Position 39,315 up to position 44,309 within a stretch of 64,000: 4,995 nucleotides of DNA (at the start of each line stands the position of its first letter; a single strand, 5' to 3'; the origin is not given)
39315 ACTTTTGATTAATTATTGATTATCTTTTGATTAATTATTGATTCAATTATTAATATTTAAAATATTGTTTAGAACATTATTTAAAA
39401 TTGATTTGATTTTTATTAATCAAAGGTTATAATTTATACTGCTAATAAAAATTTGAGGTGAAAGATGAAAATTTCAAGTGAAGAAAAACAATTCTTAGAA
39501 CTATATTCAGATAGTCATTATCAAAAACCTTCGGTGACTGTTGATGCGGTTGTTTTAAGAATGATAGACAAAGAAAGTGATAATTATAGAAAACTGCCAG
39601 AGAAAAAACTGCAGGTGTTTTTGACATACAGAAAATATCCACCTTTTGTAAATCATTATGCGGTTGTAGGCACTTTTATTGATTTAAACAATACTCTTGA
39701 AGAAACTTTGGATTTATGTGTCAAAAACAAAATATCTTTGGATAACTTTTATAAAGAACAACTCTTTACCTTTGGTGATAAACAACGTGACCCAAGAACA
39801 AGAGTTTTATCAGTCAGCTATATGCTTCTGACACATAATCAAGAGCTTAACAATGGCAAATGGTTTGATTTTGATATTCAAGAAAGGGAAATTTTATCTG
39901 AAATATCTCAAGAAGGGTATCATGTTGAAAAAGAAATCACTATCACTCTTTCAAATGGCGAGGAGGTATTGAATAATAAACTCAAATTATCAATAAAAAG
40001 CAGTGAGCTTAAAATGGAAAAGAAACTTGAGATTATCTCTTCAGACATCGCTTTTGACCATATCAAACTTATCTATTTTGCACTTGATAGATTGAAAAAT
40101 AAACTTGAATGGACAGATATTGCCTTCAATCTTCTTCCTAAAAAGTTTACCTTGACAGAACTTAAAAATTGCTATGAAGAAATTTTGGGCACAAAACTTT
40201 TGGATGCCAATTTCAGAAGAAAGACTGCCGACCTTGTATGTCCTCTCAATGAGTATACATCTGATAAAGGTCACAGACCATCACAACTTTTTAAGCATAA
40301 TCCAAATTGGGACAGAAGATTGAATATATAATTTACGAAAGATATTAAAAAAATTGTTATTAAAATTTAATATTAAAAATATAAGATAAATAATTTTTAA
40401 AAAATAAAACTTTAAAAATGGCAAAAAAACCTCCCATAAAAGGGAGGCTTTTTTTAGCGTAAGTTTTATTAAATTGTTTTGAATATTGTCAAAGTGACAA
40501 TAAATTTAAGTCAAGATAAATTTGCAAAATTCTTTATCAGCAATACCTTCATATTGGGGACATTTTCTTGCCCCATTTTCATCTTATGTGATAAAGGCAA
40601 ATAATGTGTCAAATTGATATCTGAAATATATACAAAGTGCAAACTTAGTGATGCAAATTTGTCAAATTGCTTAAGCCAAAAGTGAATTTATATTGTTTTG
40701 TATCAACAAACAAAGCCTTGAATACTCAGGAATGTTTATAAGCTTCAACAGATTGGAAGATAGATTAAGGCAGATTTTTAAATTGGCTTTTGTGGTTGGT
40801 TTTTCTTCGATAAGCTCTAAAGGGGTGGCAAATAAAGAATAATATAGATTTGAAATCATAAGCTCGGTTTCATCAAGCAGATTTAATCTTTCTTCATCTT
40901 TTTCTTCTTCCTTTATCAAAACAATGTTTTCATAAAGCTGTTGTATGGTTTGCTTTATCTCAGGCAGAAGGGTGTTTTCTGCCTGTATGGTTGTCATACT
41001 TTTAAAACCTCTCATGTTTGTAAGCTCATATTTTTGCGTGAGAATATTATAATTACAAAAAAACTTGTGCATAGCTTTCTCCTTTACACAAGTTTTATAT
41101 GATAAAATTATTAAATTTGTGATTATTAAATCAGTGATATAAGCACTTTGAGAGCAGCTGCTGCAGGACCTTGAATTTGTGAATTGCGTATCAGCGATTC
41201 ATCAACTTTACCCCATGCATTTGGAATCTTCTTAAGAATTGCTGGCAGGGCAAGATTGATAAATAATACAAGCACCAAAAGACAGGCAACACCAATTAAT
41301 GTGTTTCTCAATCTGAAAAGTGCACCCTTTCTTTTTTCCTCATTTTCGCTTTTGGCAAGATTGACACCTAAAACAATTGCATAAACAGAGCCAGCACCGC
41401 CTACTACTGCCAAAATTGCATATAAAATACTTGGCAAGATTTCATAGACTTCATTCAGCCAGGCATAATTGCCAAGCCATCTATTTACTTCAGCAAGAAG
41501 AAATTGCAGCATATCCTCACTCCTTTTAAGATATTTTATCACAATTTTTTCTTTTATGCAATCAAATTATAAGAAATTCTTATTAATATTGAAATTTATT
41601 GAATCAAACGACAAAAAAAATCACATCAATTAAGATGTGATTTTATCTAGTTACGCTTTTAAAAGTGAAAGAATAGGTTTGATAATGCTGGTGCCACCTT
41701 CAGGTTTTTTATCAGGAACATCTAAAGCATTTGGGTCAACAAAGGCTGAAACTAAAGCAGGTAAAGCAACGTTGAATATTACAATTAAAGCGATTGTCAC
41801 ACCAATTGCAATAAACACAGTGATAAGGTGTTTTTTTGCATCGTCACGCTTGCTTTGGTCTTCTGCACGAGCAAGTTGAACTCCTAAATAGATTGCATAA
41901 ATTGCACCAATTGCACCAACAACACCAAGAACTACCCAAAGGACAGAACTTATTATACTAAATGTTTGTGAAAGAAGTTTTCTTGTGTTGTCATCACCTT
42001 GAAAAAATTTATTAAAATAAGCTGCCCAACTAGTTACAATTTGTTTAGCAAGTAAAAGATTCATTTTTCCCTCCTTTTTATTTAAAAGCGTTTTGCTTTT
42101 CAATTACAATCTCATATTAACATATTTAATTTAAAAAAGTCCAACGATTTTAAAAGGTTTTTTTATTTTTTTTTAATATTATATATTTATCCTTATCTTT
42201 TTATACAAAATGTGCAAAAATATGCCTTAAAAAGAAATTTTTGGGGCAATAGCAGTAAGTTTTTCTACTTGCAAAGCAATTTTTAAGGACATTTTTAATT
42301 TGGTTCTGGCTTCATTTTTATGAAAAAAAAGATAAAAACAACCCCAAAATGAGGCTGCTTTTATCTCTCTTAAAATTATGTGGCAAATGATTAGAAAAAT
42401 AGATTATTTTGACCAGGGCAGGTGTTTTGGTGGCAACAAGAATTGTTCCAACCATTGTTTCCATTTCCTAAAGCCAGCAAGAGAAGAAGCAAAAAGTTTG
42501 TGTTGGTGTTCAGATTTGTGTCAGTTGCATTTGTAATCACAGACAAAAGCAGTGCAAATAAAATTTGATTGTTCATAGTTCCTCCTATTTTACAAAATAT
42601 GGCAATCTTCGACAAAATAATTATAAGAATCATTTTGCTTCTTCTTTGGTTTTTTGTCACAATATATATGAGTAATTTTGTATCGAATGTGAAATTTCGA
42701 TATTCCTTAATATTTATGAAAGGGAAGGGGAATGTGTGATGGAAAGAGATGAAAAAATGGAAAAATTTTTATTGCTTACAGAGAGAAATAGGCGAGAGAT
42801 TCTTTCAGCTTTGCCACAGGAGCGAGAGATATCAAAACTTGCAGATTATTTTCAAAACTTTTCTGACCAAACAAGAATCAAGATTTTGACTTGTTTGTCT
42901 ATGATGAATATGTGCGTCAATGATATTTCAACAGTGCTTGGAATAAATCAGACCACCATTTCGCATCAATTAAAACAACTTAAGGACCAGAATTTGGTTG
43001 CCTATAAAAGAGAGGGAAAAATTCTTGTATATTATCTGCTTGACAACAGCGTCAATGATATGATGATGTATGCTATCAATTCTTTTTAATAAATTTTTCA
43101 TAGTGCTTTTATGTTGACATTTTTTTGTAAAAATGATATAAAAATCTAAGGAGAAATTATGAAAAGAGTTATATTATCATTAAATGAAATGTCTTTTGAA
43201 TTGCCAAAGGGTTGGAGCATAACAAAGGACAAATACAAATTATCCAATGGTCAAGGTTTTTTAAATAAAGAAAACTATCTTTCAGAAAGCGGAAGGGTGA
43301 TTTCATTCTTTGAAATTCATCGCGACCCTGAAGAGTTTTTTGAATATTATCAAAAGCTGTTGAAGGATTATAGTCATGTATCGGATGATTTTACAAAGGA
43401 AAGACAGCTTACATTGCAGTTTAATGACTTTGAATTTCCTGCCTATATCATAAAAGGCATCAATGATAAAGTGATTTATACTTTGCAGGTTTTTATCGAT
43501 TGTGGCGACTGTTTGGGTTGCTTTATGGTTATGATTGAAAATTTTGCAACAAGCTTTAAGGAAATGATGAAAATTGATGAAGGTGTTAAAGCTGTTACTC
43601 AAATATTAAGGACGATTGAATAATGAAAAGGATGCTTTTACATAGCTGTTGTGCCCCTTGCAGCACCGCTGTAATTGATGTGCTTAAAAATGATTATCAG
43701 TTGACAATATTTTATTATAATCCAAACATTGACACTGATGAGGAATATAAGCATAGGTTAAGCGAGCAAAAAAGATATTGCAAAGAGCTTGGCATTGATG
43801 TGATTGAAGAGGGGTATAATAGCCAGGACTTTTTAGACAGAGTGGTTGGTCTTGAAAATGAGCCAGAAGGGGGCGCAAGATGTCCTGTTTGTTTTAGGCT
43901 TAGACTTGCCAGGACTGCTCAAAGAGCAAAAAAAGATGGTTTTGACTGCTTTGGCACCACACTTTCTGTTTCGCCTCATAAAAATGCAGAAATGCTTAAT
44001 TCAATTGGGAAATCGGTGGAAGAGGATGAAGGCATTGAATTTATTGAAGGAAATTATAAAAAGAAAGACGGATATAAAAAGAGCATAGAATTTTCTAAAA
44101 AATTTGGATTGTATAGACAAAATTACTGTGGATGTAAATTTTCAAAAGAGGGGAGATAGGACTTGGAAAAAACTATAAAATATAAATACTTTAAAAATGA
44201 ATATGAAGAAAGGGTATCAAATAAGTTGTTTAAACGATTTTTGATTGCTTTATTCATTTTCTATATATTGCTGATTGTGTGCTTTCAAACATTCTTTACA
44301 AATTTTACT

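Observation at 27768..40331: A 12.5-kb NAD / ADP-ribose salvage island, unusually complete and enriched in ADP-ribose-processing enzymes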

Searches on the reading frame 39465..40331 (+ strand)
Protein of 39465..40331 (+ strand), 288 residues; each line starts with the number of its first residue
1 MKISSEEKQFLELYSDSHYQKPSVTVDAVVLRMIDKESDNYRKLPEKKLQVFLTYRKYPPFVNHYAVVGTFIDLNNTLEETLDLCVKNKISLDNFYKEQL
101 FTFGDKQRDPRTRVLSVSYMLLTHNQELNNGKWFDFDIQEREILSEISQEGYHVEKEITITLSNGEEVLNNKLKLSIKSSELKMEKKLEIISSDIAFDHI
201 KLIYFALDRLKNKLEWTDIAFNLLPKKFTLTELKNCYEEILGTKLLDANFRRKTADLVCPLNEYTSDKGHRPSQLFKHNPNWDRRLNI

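Call 5: search_protein_families(library=pfam, proteins=[window:39465-40331:+], max_evalue=0.01)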
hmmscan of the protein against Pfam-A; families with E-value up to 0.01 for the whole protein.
window:39465-40331:+ (288 aa): 2 families
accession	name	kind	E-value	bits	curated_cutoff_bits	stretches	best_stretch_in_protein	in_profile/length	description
PF21906.2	NrtR_WHD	-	3e-18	66.1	27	1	220-277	1-60/61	NrtR DNA-binding winged helix domain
PF19368.5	AraR_C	-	4.1e-06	27.4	23.8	1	218-280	3-68/82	AraR C-terminal winged HTH domain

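Call 49: search_solved_structures(query=window:39465-40331:+, max_evalue=0.01, show_alignments=1)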
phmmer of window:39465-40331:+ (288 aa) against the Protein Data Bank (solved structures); distinct sequences matched with E-value up to 0.01: 6.
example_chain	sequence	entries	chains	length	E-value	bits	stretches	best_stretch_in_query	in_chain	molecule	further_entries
5bs6_A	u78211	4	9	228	1.5e-18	70.4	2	195-259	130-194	transcriptional regulator AraR | transcriptional factor AraR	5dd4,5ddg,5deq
2fml_A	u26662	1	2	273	1.2e-16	64.2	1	17-268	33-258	MutT/nudix family protein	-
3gz5_A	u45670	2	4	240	2.4e-14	56.7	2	180-280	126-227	MutT/nudix family protein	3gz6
7q91_A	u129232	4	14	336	6.1e-10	42.2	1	195-279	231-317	NADQ transcription factor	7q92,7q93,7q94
3gz8_A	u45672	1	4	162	8.6e-07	31.9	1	46-124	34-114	MutT/nudix family protein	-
2yyh_A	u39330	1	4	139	0.0017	21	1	51-119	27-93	8-OXO-dGTPase domain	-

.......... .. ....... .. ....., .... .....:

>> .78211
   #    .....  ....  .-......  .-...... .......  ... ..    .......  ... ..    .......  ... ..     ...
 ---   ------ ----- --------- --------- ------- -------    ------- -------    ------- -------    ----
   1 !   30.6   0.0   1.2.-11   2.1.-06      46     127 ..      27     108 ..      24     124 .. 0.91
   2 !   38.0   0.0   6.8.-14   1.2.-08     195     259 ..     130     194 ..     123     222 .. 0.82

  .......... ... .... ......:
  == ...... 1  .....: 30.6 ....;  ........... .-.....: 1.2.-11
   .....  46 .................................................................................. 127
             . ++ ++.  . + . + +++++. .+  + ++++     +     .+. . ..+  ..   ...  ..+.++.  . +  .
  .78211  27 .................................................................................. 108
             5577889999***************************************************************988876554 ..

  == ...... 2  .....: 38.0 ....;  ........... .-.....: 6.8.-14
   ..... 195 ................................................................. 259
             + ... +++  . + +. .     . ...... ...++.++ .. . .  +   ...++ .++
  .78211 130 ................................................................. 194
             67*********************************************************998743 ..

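Call 65: search_protein_families(library=padloc, proteins=[window:39465-40331:+], max_evalue=0.001)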
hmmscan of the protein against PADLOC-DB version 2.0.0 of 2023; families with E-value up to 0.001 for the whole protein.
window:39465-40331:+ (288 aa): 0 families

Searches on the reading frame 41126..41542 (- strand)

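Call 5: search_protein_families(library=pfam, proteins=[window:41126-41542:-], max_evalue=0.01)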
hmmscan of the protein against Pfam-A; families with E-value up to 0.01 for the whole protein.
window:41126-41542:- (138 aa): 1 family
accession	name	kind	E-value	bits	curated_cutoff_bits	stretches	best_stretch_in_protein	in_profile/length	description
PF18895.5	T4SS_pilin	-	7.5e-06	26.4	26.6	1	30-94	3-66/71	Type IV secretion system pilin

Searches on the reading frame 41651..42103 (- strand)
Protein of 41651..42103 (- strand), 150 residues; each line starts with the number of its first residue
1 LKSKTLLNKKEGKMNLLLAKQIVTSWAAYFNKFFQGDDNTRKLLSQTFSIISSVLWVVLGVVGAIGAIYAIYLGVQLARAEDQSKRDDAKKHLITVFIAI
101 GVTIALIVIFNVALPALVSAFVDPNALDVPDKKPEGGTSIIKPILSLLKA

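Call 5: search_protein_families(library=pfam, proteins=[window:41651-42103:-], max_evalue=0.01)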
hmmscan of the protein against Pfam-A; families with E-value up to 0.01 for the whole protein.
window:41651-42103:- (150 aa): 7 families
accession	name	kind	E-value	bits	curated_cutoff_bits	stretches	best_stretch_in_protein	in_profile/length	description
PF18895.5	T4SS_pilin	-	3.8e-05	24.1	26.6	1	49-112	7-70/71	Type IV secretion system pilin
PF01566.24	Nramp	-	0.0005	19.7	29.8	1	22-110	124-218/357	Natural resistance-associated macrophage protein-like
PF07331.16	TctB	-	0.0031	18.1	29.1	1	40-114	65-132/137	Tripartite tricarboxylate transporter TctB family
PF12263.13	DUF3611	-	0.004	17.5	27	1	37-112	42-111/175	Protein of unknown function (DUF3611)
PF13687.11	DUF4153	-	0.0051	16.5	27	1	48-118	46-114/373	Domain of unknown function (DUF4153)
PF00654.25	Voltage_CLC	-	0.0067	16.1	24.8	1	25-110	134-217/346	Voltage gated chloride channel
PF06664.17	WLS-like_TM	-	0.01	15.6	28.3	0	12-111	105-207/247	Wntless-like, transmembrane domain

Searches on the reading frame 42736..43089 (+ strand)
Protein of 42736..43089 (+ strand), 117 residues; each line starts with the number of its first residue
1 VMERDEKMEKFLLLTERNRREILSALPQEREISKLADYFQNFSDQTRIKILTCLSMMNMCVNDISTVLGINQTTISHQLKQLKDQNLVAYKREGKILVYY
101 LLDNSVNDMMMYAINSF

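Call 5: search_protein_families(library=pfam, proteins=[window:42736-43089:+], max_evalue=0.01)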
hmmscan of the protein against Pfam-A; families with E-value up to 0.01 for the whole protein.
window:42736-43089:+ (117 aa): 12 families
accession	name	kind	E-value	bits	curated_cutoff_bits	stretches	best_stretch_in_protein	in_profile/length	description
PF01022.26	HTH_5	-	5.8e-16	58.5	22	1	44-89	1-46/47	Bacterial regulatory protein, arsR family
PF12840.13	HTH_20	-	6.5e-08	32.9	27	1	43-89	2-49/51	Helix-turn-helix domain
PF13412.12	HTH_24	-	9.9e-05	22.3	21.9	0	59-88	18-47/48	Winged helix-turn-helix DNA-binding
PF13545.12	HTH_Crp_2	-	0.00017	21.9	27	1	57-97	21-60/70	Crp-like helix-turn-helix domain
PF02002.24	TFIIE_alpha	-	0.00024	21.4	22.9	1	40-93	8-62/105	TFIIE alpha subunit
PF12802.13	MarR_2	-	0.0017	18.9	27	1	61-93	23-55/61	MarR family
PF01978.25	TrmB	-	0.0018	18.6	25.6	1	55-101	19-64/68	Sugar-specific transcriptional regulator TrmB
PF01047.28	MarR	-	0.0021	18.3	24.6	1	45-89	3-48/59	MarR family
PF07106.19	TBPIP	-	0.0061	16.9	22.8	0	69-100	29-60/62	TBPIP/Hop2 winged helix domain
PF01325.25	Fe_dep_repress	-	0.0075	16.9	26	0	61-93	25-57/60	Iron dependent repressor, N-terminal DNA binding domain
PF21531.3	Rv2175c_wHTH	-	0.008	16.6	27.1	0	61-98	18-52/57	DNA-binding protein Rv2175c, wHTH domain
PF24038.1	DUF7347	-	0.0086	16.7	27.6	0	36-56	2-22/77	Domain of unknown function (DUF7347)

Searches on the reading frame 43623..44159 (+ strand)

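Call 83: search_protein_families(library=pfam, proteins=[window:43623-44159:+], max_evalue=0.00001)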
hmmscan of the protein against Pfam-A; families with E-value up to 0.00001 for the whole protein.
window:43623-44159:+ (178 aa): 1 family
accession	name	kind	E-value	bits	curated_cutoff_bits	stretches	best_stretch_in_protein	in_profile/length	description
PF02677.20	QueH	-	3.3e-69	232.9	23.5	1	4-176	1-174/175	Epoxyqueuosine reductase QueH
